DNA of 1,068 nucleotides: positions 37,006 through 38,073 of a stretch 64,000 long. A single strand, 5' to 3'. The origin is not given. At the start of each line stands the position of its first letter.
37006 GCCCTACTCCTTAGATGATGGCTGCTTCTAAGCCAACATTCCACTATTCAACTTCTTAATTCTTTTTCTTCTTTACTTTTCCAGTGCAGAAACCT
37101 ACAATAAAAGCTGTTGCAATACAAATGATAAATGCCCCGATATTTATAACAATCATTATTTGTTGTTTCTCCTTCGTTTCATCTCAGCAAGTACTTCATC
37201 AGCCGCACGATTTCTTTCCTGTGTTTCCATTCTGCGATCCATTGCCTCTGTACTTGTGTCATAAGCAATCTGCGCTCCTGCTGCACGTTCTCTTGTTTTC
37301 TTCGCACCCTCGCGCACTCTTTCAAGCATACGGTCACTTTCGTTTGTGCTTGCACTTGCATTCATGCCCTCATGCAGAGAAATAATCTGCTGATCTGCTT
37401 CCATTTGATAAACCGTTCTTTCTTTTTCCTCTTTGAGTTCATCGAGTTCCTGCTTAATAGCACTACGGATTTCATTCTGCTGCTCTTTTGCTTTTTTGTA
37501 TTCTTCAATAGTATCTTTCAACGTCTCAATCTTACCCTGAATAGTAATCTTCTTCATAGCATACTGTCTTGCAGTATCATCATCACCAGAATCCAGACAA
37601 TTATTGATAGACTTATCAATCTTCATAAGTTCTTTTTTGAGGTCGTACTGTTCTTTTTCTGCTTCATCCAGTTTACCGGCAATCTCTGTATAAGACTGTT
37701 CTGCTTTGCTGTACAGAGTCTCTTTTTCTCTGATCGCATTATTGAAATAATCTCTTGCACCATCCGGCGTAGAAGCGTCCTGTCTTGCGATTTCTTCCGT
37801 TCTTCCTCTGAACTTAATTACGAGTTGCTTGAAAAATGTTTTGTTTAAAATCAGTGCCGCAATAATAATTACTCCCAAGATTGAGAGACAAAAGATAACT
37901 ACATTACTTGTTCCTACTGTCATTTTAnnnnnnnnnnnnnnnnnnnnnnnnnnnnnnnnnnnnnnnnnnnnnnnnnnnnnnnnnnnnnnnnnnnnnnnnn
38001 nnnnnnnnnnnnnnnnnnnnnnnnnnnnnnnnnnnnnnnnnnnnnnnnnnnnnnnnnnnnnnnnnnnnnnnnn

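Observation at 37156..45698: Ter-like calcium and membrane-stress module carried by a phage: PspA-like protein, three TerD paralogues, a Ca2+ P-type ATPase, a nucleotidyltransferase and a 682-aa unknown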

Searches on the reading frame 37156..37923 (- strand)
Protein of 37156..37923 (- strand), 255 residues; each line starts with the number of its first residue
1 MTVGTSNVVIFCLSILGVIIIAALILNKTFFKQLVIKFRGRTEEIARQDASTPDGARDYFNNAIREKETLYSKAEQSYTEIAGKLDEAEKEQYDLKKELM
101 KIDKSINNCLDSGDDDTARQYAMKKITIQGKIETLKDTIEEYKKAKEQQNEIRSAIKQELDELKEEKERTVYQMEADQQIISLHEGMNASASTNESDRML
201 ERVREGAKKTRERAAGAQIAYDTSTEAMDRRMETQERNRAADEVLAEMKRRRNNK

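Call 3: search_protein_families(library=pfam, proteins=[window:37156-37923:-], max_evalue=0.01)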
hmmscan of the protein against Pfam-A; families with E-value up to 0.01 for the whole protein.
window:37156-37923:- (255 aa): 1 family
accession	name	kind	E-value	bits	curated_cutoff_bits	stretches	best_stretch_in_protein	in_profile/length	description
PF04012.17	PspA_IM30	-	0.0001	22.4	33.9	1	59-253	27-219/220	PspA/IM30 family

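Call 11: search_protein_families(library=phrogs, proteins=[window:37156-37923:-], max_evalue=0.001)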
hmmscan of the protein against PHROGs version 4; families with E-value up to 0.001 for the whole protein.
window:37156-37923:- (255 aa): 1 family
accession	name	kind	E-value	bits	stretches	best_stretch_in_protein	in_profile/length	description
phrog_33389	-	unknown function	4.9e-26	92.6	1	15-254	9-246/248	-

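Call 14: search_dna_similar(query=window:37156-37923:-, collection=phages, mode=protein, max_rows=30)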
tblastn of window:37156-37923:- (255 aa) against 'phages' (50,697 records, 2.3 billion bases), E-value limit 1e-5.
Records with a match: 3; places in all: 3; records where one place covers at least 80% of the query: 0.
Best place of each record, by identity: <60% 3.
By first word of the organism name: Bacillus 2; Bacteriophage 1.
By host as written in the record: Bacillus megaterium str. ATCC 43725 2; - 1.
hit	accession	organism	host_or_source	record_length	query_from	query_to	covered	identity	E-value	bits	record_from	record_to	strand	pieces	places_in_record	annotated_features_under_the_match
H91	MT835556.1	Bacteriophage sp.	human fecal samples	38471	31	227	77%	29.3%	1e-12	73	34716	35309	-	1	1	record has no annotation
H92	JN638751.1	Bacillus phage G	Bacillus megaterium str. ATCC 43725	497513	52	253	79%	26.7%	3e-13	75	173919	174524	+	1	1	247: gp247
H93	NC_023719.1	Bacillus phage G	Bacillus megaterium str. ATCC 43725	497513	52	253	79%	26.7%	3e-13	75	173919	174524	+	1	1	247: gp247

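Call 22: find_homologous_proteins(query=window:37156-37923:-)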
Query window:37156-37923:- (255 aa): 193 proteins with E <= 0.001 among 1051 candidates; the best 120 are listed.
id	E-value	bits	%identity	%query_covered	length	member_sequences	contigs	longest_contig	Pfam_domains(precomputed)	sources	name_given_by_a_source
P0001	1.4e-139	481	91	100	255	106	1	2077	PF04012.18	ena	-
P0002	4.9e-134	463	85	100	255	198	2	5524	PF04012.18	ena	-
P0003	1.5e-133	461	86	100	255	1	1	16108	-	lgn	-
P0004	4.6e-127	440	83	100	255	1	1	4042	-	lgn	-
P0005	1.7e-126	438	83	99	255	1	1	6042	PF04012.18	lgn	-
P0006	2.1e-126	438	81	100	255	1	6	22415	-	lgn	-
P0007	2.7e-126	438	81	100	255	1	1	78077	-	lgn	-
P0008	4.6e-125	433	82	100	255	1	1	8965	-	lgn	-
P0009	1.9e-123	428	81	100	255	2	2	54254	-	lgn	-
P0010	3.5e-123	427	81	100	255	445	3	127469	-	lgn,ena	-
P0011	4.2e-123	427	79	100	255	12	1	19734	PF04012.18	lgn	-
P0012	5.7e-121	420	80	100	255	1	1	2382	-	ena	-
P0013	3.0e-120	418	78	100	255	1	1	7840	-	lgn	-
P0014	2.5e-117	408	77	100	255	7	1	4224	-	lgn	-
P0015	4.0e-115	401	74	100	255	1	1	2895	-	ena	-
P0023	1.4e-104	367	73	90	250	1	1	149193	-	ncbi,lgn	-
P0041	1.8e-94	333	64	100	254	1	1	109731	-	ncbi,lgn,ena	-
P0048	2.7e-90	320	67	91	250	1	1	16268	PF04012.18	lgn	-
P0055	6.0e-84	299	60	93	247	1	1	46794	PF04012.18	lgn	-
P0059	3.2e-81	290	57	95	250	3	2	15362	PF04012.18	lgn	-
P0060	1.2e-80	288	57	95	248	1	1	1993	PF04012.18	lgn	-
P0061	1.2e-80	288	59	89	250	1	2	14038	PF04012.18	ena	-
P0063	3.2e-80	287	59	89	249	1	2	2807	PF04012.18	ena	-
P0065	7.3e-80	286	58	89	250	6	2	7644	PF04012.18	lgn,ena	-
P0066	7.5e-80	286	58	91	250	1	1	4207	PF04012.18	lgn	-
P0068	2.2e-79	284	60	89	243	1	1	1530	PF04012.18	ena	-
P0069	3.0e-79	284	61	88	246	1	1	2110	PF04012.18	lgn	-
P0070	7.7e-79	282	55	89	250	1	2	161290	PF04012.18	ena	-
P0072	9.8e-79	282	57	96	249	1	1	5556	PF04012.18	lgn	-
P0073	1.4e-78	282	59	89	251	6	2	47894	PF04012.18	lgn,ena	-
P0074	1.5e-78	281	58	89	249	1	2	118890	PF04012.18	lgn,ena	-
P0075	2.4e-78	281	58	89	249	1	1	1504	PF04012.18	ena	-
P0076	2.6e-78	281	59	89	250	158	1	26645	PF04012.18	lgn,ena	-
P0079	4.1e-78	280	57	91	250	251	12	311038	PF04012.18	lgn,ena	-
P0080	5.3e-78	280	55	98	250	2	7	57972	-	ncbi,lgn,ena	-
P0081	5.4e-78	280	55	96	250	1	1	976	PF04012.18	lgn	-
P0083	6.7e-78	279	58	89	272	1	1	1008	PF04012.18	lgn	-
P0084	7.2e-78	279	54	89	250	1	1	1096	PF04012.18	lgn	-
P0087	9.0e-78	279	56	90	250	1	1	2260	PF04012.18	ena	-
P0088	1.1e-77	279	55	97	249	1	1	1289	PF04012.18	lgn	-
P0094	1.6e-77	278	57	97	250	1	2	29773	PF04012.18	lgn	-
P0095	1.7e-77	278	60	88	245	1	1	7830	PF04012.18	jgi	jgi:phage shock protein A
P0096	1.9e-77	278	58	91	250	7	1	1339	PF04012.18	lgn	-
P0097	2.7e-77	277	56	97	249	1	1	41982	PF04012.18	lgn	-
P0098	3.1e-77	277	58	89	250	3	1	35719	PF04012.18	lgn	-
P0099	3.2e-77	277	59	90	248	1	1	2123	PF04012.18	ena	-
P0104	6.0e-77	276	55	90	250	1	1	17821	PF04012.18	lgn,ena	-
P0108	1.5e-76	275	58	88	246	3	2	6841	PF04012.18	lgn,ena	-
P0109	1.9e-76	275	57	89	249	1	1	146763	PF04012.18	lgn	-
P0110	1.9e-76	275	57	91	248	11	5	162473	PF04012.18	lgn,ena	-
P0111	2.0e-76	275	55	96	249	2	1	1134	PF04012.18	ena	-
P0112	2.0e-76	274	57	89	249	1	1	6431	PF04012.18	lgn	-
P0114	2.2e-76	274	55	96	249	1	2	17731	PF04012.18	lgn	-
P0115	3.4e-76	274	57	95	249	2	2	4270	PF04012.18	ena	-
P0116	5.0e-76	273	55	91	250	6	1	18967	PF14362.12,PF04012.18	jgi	jgi:phage shock protein A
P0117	5.5e-76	273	58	88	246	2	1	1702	PF04012.18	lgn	-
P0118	9.8e-76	272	57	89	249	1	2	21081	PF04012.18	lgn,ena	-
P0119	1.2e-75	272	53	96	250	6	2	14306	PF04012.18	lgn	-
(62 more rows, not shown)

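Call 23: find_encoding_contigs(protein=P0023, flank=10000, max_places=2)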
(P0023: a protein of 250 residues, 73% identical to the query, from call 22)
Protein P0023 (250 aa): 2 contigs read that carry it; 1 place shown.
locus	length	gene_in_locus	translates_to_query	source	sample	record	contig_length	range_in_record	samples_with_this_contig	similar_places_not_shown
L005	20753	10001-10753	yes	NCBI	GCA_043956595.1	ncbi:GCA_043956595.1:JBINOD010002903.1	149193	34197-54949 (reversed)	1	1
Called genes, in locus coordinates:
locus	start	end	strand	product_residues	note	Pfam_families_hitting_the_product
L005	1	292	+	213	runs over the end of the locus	-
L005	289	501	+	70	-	-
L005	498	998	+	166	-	-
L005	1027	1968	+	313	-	PF10544:T5orf172, PF13455:MUG113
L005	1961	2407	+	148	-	PF09424:YqeY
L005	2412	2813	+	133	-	-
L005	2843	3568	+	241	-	-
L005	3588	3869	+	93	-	-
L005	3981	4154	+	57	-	-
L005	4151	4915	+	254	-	PF00149:Metallophos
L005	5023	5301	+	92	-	-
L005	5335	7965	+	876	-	PF00690:Cation_ATPase_N, PF00122:E1-E2_ATPase, PF00702:Hydrolase, PF13246:Cation_ATPase, PF00689:Cation_ATPase_C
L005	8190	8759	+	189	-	PF02342:TerD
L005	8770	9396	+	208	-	PF02342:TerD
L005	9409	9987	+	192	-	PF02342:TerD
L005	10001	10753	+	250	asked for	-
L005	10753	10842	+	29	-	-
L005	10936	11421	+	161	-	-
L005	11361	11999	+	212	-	PF07486:Hydrolase_2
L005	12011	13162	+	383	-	PF10127:RlaP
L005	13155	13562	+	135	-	-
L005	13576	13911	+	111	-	-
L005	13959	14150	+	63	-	-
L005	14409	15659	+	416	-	PF01743:PolyA_pol, PF13735:tRNA_NucTran2_2 (weak)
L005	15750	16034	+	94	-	-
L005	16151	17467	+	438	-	-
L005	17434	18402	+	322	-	PF22822:MrpR_N_CB, PF22823:MrpR_C_cat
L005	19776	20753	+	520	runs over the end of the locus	PF11443:DUF2828, PF25043:DUF7788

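Call 24: find_encoding_contigs(protein=P0079, flank=10000, max_places=3)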
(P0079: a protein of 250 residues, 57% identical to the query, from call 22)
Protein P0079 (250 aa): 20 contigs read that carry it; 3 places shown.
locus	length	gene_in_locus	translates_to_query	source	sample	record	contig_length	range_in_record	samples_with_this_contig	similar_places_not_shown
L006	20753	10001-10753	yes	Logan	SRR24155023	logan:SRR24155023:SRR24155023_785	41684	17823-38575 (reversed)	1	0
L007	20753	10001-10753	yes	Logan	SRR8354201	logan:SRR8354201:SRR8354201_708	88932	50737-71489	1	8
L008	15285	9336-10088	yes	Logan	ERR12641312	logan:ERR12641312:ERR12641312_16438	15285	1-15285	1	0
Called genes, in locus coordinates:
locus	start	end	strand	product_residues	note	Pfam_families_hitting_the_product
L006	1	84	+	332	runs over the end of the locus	PF01507:PAPS_reduct (weak)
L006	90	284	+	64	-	-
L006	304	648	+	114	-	-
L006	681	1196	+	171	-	PF04542:Sigma70_r2 (weak)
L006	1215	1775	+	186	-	-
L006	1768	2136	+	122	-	-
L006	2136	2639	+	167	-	-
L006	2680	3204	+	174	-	-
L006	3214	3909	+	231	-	-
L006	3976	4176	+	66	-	-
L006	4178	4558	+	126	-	-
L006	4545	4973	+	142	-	-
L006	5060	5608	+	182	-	-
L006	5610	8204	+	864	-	PF00690:Cation_ATPase_N, PF00122:E1-E2_ATPase, PF00702:Hydrolase, PF13246:Cation_ATPase, PF00689:Cation_ATPase_C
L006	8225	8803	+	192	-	PF02342:TerD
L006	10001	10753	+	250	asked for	PF04012:PspA_IM30 (weak)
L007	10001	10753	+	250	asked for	PF04012:PspA_IM30 (weak)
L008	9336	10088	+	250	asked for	PF04012:PspA_IM30 (weak)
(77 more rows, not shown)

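Call 28: search_protein_families(library=ncbifam, proteins=[window:37156-37923:-], max_evalue=0.01)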
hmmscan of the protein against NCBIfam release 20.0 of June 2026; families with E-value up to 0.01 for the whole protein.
window:37156-37923:- (255 aa): 0 families

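Call 34: find_related_loci(query=A1, collection=viral_contigs, flank=10000)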
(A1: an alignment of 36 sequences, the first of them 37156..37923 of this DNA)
Query A1 (255 aa) in viral_contigs; peptide patterns used: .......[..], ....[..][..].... (x = any residue, [..] = any of these).
152 stretches matched a pattern; 111 encode a relative of the query (tblastn E <= 1e-3); the best 80 are kept; 80 distinct loci.
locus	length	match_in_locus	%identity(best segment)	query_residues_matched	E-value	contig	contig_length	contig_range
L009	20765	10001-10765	100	1-255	4e-169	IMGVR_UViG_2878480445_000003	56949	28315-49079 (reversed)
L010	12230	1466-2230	97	1-255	2e-165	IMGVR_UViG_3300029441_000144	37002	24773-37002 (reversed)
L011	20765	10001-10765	96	1-255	2e-164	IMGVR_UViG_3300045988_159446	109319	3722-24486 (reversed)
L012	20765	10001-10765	96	1-255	2e-164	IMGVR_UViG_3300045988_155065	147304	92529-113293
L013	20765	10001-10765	91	1-255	8e-147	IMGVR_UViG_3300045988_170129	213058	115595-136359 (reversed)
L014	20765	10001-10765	86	1-255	3e-135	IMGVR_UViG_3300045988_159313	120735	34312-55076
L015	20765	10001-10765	86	1-255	3e-135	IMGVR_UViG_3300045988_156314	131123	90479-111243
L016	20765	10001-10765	86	1-255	3e-135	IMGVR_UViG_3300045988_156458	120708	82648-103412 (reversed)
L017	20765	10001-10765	86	1-255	3e-135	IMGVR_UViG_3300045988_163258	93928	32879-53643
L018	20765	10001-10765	86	1-255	3e-135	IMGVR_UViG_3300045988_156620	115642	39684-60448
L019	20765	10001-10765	86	1-255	3e-135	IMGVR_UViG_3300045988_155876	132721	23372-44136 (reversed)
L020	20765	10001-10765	86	1-255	3e-135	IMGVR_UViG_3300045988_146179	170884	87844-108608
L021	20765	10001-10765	86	1-255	3e-135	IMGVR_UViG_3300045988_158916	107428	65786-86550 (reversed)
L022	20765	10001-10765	86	1-255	3e-135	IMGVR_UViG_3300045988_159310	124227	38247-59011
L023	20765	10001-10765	85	1-255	2e-134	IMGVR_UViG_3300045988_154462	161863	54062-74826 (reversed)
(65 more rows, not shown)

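Call 36: find_related_loci(query=A1, collection=genome_contigs, flank=10000)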
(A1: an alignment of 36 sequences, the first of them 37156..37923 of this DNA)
Query A1 (255 aa) in genome_contigs; peptide patterns used: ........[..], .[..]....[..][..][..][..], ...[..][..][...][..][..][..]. (x = any residue, [..] = any of these).
232 stretches matched a pattern; 5 encode a relative of the query (tblastn E <= 1e-3); 5 distinct loci.
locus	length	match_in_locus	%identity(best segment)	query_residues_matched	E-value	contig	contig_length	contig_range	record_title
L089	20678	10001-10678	73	27-252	6e-104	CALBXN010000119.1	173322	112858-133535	MAG TPA_asm: uncultured Treponema sp. isolate SRR6425805_bin.27_CONCOCT_v1.1_MAG genome assembly, contig: ERZ1767615.17,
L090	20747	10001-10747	54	4-252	1e-84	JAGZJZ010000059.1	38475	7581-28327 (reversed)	MAG: Clostridiales bacterium isolate L3_133_000G1_dasL3_133_000G1_concoct_15 L3_133_000G1_scaffold_922, whole genome sho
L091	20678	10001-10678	58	27-252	3e-82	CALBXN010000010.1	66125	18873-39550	MAG TPA_asm: uncultured Treponema sp. isolate SRR6425805_bin.27_CONCOCT_v1.1_MAG genome assembly, contig: ERZ1767615.139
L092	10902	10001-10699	56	20-252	7e-82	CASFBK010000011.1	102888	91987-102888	uncultured Eubacteriales bacterium isolate A83_L3_358358_idba_bin.71 genome assembly, contig: A83_L3_358358_idba_bin.71.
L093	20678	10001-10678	57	27-252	2e-81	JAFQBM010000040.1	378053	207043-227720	MAG: Lachnospiraceae bacterium isolate RGIG1668 Goat_Cecum-1__c1253, whole genome shotgun sequence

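Call 37: get_annotated_region(hit=H92, flank=8000)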
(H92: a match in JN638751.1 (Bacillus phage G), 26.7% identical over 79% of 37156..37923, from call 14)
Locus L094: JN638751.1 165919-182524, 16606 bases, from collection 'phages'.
description: Bacillus phage G, complete genome.
organism: Bacillus phage G (NCBI taxid 2884420)
taxonomy: Viruses; Duplodnaviria; Heunggongvirae; Uroviricota; Caudoviricetes; Donellivirus; Donellivirus gee
host: Bacillus megaterium str. ATCC 43725; source: soil; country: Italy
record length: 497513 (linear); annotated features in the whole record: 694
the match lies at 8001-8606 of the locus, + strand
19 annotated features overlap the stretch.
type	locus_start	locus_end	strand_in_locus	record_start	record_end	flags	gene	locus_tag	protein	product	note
CDS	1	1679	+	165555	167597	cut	236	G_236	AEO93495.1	gp236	DNA ligase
CDS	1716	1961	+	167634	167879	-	237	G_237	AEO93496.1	gp237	-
CDS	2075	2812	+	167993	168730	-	238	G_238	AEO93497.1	gp238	-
CDS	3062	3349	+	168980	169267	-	239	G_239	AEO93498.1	gp239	DNA binding protein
CDS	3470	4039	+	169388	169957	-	240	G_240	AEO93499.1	gp240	RNA ligase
CDS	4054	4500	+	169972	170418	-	241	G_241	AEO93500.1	gp241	-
CDS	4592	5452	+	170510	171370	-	242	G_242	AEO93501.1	gp242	-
CDS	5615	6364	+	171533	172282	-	243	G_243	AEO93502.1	gp243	ABC-like transporter permease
CDS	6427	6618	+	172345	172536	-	244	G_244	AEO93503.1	gp244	-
CDS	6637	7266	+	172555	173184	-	245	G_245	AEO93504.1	gp245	ABC transporter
CDS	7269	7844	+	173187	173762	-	246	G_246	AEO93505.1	gp246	-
CDS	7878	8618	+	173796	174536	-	247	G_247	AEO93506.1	gp247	-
CDS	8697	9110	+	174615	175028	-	248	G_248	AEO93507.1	gp248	-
CDS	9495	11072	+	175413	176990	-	249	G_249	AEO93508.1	gp249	OmpA/MotB domain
CDS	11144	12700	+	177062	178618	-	250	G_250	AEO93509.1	gp250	OmpA/MotB domain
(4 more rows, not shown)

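Call 38: predict_structure(alignment_id=A1)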
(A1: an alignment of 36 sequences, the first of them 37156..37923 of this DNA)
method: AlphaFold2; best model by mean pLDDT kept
length: 255 residues; sequences in the alignment: 36
mean_pLDDT: 80.8   pTM: 0.48
mean pLDDT of the five models: 80.8, 79.5, 75.2, 74.6, 73.8
residues with pLDDT >= 90: 118; 70-90: 67; 50-70: 63; < 50: 7
segments of 3 or more residues with pLDDT < 50: none
pLDDT, mean of each block of 10 residues (from residue 1): 59 81 65 55 56 86 94 96 97 97 95 94 96 97 96 95 94 91 81 60 76 57 55 77 80 62
secondary structure, 60 per line:
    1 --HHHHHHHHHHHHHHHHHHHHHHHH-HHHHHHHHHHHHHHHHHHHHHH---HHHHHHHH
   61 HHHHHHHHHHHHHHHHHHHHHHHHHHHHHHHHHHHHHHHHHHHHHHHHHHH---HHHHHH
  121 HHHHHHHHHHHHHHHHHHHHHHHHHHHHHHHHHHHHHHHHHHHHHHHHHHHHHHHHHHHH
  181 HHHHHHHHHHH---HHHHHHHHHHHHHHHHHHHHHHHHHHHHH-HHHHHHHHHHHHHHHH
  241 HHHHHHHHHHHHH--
elements in order: H3-26 H28-49 H53-111 H115-191 H195-223 H225-253

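Call 41: fold_search(model_id=the predicted structure, library=pdb)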
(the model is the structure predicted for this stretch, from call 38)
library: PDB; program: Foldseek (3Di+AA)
matches with E <= 10: 597; with E <= 0.001: 1
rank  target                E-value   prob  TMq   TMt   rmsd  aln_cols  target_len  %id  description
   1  6zvr_CB               5.3e-04  1.00  0.51  0.58  17.7       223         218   20  C11 symmetry: Bacterial Vipp1 and PspA are members of the ancient ESCRT-III membrane-remodeling superfamily. (released 2021-08-04)
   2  8qbw                  2.2e-03  1.00  0.51  0.59  12.7       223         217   21  Cryo-EM structure of Vipp1-deltaH6_aa1-219 helical filament with lattice 3 (Vipp1-deltaH6_L3) (released 2024-09-11)
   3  6zvr_A                3.7e-03  1.00  0.47  0.54  18.2       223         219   21  C11 symmetry: Bacterial Vipp1 and PspA are members of the ancient ESCRT-III membrane-remodeling superfamily. (released 2021-08-04)
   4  8qhx                  4.6e-03  1.00  0.49  0.63  18.3       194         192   14  280A Vipp1 H1-6 helical tubes in the presence of EPL (released 2024-09-18)
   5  7o3x_B                5.2e-03  1.00  0.55  0.64  15.2       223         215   16  Structural basis for VIPP1 oligomerization and maintenance of thylakoid membrane integrity (released 2021-06-30)
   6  9eom                  6.1e-03  1.00  0.56  0.65  16.7       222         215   15  250A Vipp1 dL10Ala helical tubes in the presence of EPL (released 2024-10-16)
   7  9hzm_0                7.3e-03  1.00  0.49  0.64  16.1       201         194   19  235 A SynPspA H1-5 rod after incubation with EPL (released 2025-08-13)
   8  7o3w_A                1.0e-02  1.00  0.49  0.58  13.8       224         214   14  Structural basis for VIPP1 oligomerization and maintenance of thylakoid membrane integrity (released 2021-06-30)
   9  8qbs                  1.3e-02  1.00  0.50  0.62  10.2       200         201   20  Cryo-EM structure of Vipp1-F197K/L200K helical filament with lattice 1 (Vipp1-F197K/L200K_L1) (released 2024-09-11)
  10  9hzx_0                2.0e-02  1.00  0.49  0.56  15.7       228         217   16  280 A SynPspA rod after incubation with EPL (released 2025-08-13)
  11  7abk                  2.1e-02  1.00  0.46  0.58  16.0       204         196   19  Helical structure of PspA (released 2021-08-04)
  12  8qbr                  2.5e-02  1.00  0.50  0.58  11.8       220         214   19  Cryo-EM structure of Vipp1 helical filament with lattice 1 (Vipp1_L1) (released 2024-09-18)
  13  7o3x_A                3.2e-02  1.00  0.49  0.59  14.3       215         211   15  Structural basis for VIPP1 oligomerization and maintenance of thylakoid membrane integrity (released 2021-06-30)
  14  8qfv                  3.4e-02  1.00  0.48  0.55  14.3       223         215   16  305A Vipp1 helical tubes in the presence of EPL (released 2024-09-11)
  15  8i21_A                5.0e-02  1.00  0.51  0.50  13.6       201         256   12  Cryo-EM structure of 6-subunit Smc5/6 arm region (released 2024-06-26)
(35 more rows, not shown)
